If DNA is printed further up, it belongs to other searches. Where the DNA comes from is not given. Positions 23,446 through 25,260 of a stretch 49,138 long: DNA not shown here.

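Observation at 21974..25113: Tandem paralogs: 5'-nucleotidase-like fold with the DxH metal motif replaced by C-G-C/U, fused to four c-type hemes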

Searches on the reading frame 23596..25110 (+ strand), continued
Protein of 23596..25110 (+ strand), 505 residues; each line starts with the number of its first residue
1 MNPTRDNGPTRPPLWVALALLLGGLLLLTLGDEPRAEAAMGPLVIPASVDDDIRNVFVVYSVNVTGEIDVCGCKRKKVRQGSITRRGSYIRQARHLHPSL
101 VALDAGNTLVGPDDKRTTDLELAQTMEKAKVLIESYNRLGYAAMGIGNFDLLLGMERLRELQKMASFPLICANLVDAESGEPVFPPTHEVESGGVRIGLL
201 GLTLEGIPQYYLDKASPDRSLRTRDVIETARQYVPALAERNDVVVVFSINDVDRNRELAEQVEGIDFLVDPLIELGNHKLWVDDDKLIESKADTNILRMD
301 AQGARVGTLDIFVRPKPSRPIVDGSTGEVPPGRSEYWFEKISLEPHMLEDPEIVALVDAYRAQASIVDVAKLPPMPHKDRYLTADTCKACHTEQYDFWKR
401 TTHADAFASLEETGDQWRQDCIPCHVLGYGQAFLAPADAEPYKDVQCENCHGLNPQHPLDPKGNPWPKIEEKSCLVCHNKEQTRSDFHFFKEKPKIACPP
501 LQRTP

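Call 44: search_solved_structures(query=A2, max_evalue=1e-18, show_alignments=5)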
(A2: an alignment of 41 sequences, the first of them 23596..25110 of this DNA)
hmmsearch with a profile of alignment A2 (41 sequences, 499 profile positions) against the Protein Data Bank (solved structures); distinct sequences matched with E-value up to 1e-18: 36.
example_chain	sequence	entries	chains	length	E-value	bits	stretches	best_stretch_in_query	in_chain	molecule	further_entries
2z1a_A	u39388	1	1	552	5.3e-28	101.1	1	68-314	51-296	5'-nucleotidase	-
5h7w_A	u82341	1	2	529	2.2e-27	99.1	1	66-356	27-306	venom 5'-nucleotidase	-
7d0v_A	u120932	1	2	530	8.3e-27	97.2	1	66-354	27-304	Snake venom 5'-nucleotidase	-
4h2f_A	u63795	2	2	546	1.8e-26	96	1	66-364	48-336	5'-nucleotidase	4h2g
6s7f_A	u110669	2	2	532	2e-26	95.9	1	66-364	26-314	5'-nucleotidase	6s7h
4h2i_A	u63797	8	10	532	2e-26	95.9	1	66-364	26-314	5'-nucleotidase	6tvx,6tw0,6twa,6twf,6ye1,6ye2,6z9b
6xue_A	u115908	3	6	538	2.1e-26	95.8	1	66-364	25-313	5'-nucleotidase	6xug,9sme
7qgo_A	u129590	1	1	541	2.2e-26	95.8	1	66-364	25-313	5'-nucleotidase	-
9hd5_A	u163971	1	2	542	2.2e-26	95.8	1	66-364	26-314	5'-nucleotidase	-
7qga_A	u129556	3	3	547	2.2e-26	95.8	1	66-364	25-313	5'-nucleotidase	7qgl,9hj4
9hjg_A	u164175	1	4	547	2.2e-26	95.8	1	66-364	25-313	5'-nucleotidase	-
6xuq_A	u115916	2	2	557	2.3e-26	95.7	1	66-364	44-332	5'-nucleotidase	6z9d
7qgm_A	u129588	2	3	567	2.3e-26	95.7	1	66-364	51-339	5'-nucleotidase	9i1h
4h2b_A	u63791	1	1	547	2.4e-26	95.7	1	66-364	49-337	5'-nucleotidase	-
4h1y_P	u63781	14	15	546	2.5e-26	95.6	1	66-364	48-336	5'-nucleotidase | 5'-nucleotidase, ecto (CD73), isoform CRA_a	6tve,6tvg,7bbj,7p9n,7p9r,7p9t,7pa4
1bvb_A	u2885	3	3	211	5.3e-23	84.6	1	373-473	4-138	CYTOCHROME C-554 | CYTOCHROME C554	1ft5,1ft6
3ivd_A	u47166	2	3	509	5.5e-23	84.6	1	71-364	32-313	Nucleotidase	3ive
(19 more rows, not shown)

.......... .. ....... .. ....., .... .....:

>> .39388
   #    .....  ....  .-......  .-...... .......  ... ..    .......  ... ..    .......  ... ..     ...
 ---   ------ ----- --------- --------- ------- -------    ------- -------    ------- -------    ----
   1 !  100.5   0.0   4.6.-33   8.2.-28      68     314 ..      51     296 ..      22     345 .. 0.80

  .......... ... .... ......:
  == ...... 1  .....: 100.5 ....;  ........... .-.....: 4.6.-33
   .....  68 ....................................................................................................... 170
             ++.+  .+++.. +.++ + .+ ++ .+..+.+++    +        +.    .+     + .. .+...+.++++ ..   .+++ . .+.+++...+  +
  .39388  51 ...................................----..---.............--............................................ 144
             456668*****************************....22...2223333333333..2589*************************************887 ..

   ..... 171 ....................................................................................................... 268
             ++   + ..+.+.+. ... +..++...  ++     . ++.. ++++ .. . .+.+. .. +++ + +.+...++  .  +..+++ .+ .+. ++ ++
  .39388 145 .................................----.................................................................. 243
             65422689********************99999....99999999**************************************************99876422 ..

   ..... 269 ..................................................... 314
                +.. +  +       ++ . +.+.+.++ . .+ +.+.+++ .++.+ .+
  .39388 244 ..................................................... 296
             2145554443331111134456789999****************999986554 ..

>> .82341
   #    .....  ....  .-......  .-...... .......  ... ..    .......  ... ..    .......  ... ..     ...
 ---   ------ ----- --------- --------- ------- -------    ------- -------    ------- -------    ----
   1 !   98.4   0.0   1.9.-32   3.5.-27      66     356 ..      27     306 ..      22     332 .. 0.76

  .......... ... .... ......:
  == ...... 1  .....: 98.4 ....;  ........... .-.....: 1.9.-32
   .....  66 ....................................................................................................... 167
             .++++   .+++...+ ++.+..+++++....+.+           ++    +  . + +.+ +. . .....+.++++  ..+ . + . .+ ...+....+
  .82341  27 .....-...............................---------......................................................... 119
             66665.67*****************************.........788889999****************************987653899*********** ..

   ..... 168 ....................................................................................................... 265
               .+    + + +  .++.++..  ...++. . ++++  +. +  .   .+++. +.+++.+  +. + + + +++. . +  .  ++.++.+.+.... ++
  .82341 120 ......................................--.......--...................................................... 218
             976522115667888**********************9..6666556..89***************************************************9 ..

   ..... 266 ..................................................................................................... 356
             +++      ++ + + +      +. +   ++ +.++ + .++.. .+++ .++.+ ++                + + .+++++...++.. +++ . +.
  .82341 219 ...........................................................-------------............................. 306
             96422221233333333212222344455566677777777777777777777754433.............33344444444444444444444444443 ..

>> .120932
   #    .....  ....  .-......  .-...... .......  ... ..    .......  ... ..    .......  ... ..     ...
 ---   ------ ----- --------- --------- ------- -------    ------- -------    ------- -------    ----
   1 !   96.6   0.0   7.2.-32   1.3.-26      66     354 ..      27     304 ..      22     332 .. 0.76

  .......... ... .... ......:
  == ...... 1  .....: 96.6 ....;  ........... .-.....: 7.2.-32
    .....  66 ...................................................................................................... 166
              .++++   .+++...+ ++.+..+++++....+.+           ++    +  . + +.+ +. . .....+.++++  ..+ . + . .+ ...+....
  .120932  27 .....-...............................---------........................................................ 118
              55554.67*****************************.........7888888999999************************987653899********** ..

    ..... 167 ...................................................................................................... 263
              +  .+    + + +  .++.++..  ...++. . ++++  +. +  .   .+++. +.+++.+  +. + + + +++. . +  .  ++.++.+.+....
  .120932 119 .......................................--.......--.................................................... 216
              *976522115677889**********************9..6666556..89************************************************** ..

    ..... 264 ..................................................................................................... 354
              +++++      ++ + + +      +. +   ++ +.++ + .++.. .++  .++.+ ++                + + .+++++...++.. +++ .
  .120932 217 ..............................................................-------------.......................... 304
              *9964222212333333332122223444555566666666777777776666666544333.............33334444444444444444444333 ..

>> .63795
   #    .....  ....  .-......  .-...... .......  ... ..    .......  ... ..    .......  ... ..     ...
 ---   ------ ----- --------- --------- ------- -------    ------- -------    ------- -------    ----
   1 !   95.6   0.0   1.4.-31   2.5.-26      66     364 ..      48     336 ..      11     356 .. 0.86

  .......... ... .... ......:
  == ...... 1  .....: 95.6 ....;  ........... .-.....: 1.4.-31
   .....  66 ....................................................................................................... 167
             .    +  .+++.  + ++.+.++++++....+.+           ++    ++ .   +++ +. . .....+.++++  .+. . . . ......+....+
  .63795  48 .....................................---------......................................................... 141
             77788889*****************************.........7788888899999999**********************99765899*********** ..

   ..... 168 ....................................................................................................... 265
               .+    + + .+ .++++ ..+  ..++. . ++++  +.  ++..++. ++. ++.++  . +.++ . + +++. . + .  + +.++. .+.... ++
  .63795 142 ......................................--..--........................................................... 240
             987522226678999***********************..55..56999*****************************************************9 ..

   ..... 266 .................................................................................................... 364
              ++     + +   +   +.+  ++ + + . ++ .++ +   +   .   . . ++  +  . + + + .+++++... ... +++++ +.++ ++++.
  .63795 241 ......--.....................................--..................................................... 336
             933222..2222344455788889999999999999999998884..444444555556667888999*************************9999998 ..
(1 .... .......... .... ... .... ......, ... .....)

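Call 68: search_protein_representatives(alignment_id=A2)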
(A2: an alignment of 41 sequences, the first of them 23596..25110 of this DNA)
Query: 41 sequences, 499 profile positions. Proteins with E-value up to 0.001 (for the whole library): 35690; up to 1e-10: 20823; up to 1e-30: 4960. The best 150 are listed.
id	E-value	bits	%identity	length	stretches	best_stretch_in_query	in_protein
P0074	3.7e-198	675.7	-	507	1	7-498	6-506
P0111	3.5e-151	520.7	-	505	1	39-495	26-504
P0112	2.3e-139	481.7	-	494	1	42-497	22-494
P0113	8.5e-131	453.4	-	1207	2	44-495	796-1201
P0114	4.4e-125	434.6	-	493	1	39-495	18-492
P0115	8.9e-122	423.7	-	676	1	43-497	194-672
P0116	2.0e-120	419.3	-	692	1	43-495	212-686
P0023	8.6e-119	413.8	-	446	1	76-495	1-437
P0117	2.0e-118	412.7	-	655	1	43-495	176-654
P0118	1.1e-117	410.2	-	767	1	34-495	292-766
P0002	2.0e-117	409.4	-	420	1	74-498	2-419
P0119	5.9e-117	407.8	-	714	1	43-498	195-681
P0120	1.8e-116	406.2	-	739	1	43-496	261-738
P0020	2.5e-116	405.7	-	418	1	76-495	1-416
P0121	2.7e-114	399.0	-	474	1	15-496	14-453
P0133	1.2e-107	377.1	-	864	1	28-496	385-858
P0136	6.3e-106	371.4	-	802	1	43-494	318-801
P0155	8.9e-100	351.1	-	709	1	44-496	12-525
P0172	4.6e-97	342.2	-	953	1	43-496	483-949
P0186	8.8e-96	337.9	-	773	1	36-496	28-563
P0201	1.1e-94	334.3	-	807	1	33-496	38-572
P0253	4.1e-89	316.0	-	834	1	34-493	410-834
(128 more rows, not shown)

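Call 69: search_protein_families(library=pfam, max_evalue=0.001, proteins=[P0113, P0115, P0118, P0133, P0172, P0155, P0186, P0201, P0253, P0136])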
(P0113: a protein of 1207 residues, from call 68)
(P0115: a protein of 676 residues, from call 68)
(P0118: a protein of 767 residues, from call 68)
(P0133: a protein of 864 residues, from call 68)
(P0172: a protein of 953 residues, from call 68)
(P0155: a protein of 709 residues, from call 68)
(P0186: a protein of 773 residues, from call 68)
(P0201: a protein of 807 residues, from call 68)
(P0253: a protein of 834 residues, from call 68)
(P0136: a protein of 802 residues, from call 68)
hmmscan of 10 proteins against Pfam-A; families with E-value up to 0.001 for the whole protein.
P0113 (1207 aa): 4 families
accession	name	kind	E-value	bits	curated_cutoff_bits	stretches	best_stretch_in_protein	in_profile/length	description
PF13435.11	Cytochrome_C554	-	8.3e-08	33.5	20.8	1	1094-1154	1-83/84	Cytochrome c554 and c-prime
PF01323.26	DSBA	-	1e-05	25.8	25.6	0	400-474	107-183/191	DSBA-like thioredoxin domain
PF13462.12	Thioredoxin_4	-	2.5e-05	25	23.2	1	416-481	98-163/165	Thioredoxin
PF14522.11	Cytochrome_C7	-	0.00025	21.3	24.8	0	1092-1155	13-67/67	Cytochrome c7 and related cytochrome c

P0115 (676 aa): 2 families
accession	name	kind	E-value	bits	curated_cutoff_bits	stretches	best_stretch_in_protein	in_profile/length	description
PF13435.11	Cytochrome_C554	-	2.3e-14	54.5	20.8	1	533-609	1-84/84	Cytochrome c554 and c-prime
PF14522.11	Cytochrome_C7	-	0.00027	21.1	24.8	0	595-653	5-52/67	Cytochrome c7 and related cytochrome c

P0118 (767 aa): 2 families
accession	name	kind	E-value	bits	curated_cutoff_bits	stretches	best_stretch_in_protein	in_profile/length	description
PF13435.11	Cytochrome_C554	-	2.7e-15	57.5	20.8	1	629-705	1-84/84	Cytochrome c554 and c-prime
PF14522.11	Cytochrome_C7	-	3e-05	24.2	24.8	0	696-749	12-52/67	Cytochrome c7 and related cytochrome c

P0133 (864 aa): 4 families
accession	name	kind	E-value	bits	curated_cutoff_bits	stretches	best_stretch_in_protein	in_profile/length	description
PF13435.11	Cytochrome_C554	-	2.3e-14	54.5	20.8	1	720-796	1-84/84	Cytochrome c554 and c-prime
PF14522.11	Cytochrome_C7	-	1.1e-05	25.6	24.8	0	787-839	12-51/67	Cytochrome c7 and related cytochrome c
PF22113.1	Mtrc-MtrF_II-IV_dom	-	0.00016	21.7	30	0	756-841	83-168/176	Outer membrane cytochrome MtrC/MtrF-like, domains II/IV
PF14537.11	Cytochrom_c3_2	-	0.00069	20.5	25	0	712-762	20-65/79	Cytochrome c3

P0172 (953 aa): 2 families
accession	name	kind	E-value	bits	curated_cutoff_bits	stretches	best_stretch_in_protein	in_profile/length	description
PF13435.11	Cytochrome_C554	-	9.8e-14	52.5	20.8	1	811-887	1-84/84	Cytochrome c554 and c-prime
PF14522.11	Cytochrome_C7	-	0.00067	19.9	24.8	0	874-931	6-52/67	Cytochrome c7 and related cytochrome c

P0155 (709 aa): 10 families
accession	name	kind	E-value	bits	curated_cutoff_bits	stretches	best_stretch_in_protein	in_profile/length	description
PF13435.11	Cytochrome_C554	-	3.1e-13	50.9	20.8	1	402-472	1-84/84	Cytochrome c554 and c-prime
PF14559.12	TPR_19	-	5e-09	36.8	25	1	598-650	3-55/68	Tetratricopeptide repeat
PF13428.12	TPR_14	-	1.2e-08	35.2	23.5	0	588-629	3-44/44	Tetratricopeptide repeat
PF12895.13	ANAPC3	-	2.3e-08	34.7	27.2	1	589-644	26-80/82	Anaphase-promoting complex, cyclosome, subunit 3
PF13181.12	TPR_8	-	9.6e-07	28.9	25.7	0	557-576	6-25/34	Tetratricopeptide repeat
PF13432.12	TPR_16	-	3.8e-06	27.7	32.7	1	590-646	1-57/65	Tetratricopeptide repeat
PF07719.23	TPR_2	-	4e-06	27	27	0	621-652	2-33/34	Tetratricopeptide repeat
PF13424.12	TPR_12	-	5.1e-05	23.8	30.1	0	601-647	25-72/77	Tetratricopeptide repeat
PF13174.12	TPR_6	-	5.8e-05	23.9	26.3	0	621-651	1-31/33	Tetratricopeptide repeat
PF14522.11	Cytochrome_C7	-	0.00011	22.4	24.8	0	463-507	12-52/67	Cytochrome c7 and related cytochrome c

P0186 (773 aa): 9 families
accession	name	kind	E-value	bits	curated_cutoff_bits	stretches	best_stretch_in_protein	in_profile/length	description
PF13435.11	Cytochrome_C554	-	5e-14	53.4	20.8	1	445-513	1-84/84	Cytochrome c554 and c-prime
PF13428.12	TPR_14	-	1.4e-06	28.8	23.5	0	709-735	4-30/44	Tetratricopeptide repeat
PF14559.12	TPR_19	-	4.2e-06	27.4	25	0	685-734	5-53/68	Tetratricopeptide repeat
PF13432.12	TPR_16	-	5.6e-06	27.1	32.7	0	600-659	3-61/65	Tetratricopeptide repeat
PF14537.11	Cytochrom_c3_2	-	2.2e-05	25.3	25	0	442-485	25-65/79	Cytochrome c3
PF14522.11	Cytochrome_C7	-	3.3e-05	24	24.8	0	443-512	13-66/67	Cytochrome c7 and related cytochrome c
PF13424.12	TPR_12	-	0.00019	22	30.1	0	597-661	6-77/77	Tetratricopeptide repeat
PF09699.15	Paired_CXXCH_1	-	0.00098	19.2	20.6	0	505-544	6-39/41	Doubled CXXCH motif (Paired_CXXCH_1)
PF25058.1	ARM_TT21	-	0.00099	19.5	27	0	669-735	57-123/155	Tetratricopeptide repeat protein 21 ARM repeat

P0201 (807 aa): 7 families
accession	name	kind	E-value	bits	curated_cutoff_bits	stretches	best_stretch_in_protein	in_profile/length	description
PF13435.11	Cytochrome_C554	-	2.4e-11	44.9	20.8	1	452-520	1-84/84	Cytochrome c554 and c-prime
PF14559.12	TPR_19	-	1.9e-07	31.7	25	1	615-665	5-55/68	Tetratricopeptide repeat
PF13428.12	TPR_14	-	6.1e-06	26.9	23.5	1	602-644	2-44/44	Tetratricopeptide repeat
PF13424.12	TPR_12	-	2.2e-05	25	30.1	0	610-660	12-70/77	Tetratricopeptide repeat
PF14537.11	Cytochrom_c3_2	-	2.3e-05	25.2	25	0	483-552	5-66/79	Cytochrome c3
PF07719.23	TPR_2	-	0.00022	21.6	27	0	613-633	13-33/34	Tetratricopeptide repeat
PF13432.12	TPR_16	-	0.00027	21.8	32.7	1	613-665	9-60/65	Tetratricopeptide repeat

P0253 (834 aa): 6 families
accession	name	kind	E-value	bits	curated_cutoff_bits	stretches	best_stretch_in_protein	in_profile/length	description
PF07610.17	DUF1573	-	9.2e-25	87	26.1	1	51-146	3-97/98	Protein of unknown function (DUF1573)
PF22544.2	HYDIN_VesB_CFA65-like_Ig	-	1.9e-21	76.6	25.5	2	53-144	7-98/100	HYDIN/CFA65/VesB-like, Ig-like domain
PF13435.11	Cytochrome_C554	-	2.9e-14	54.2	20.8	1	722-789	2-84/84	Cytochrome c554 and c-prime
PF15780.11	ASH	-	9.6e-08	32.5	27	0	170-243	22-94/98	Abnormal spindle-like microcephaly-assoc'd, ASPM-SPD-2-Hydin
PF22113.1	Mtrc-MtrF_II-IV_dom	-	2.8e-05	24.1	30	0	783-820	8-40/176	Outer membrane cytochrome MtrC/MtrF-like, domains II/IV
PF14537.11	Cytochrom_c3_2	-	0.00055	20.8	25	0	719-761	26-65/79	Cytochrome c3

P0136 (802 aa): 3 families
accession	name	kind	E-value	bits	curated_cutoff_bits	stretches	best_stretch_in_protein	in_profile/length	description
PF13435.11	Cytochrome_C554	-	5.4e-17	62.9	20.8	1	664-741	1-84/84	Cytochrome c554 and c-prime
PF14522.11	Cytochrome_C7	-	1.2e-05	25.4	24.8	0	730-786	10-53/67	Cytochrome c7 and related cytochrome c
PF22113.1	Mtrc-MtrF_II-IV_dom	-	3.5e-05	23.8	30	1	662-747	81-170/176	Outer membrane cytochrome MtrC/MtrF-like, domains II/IV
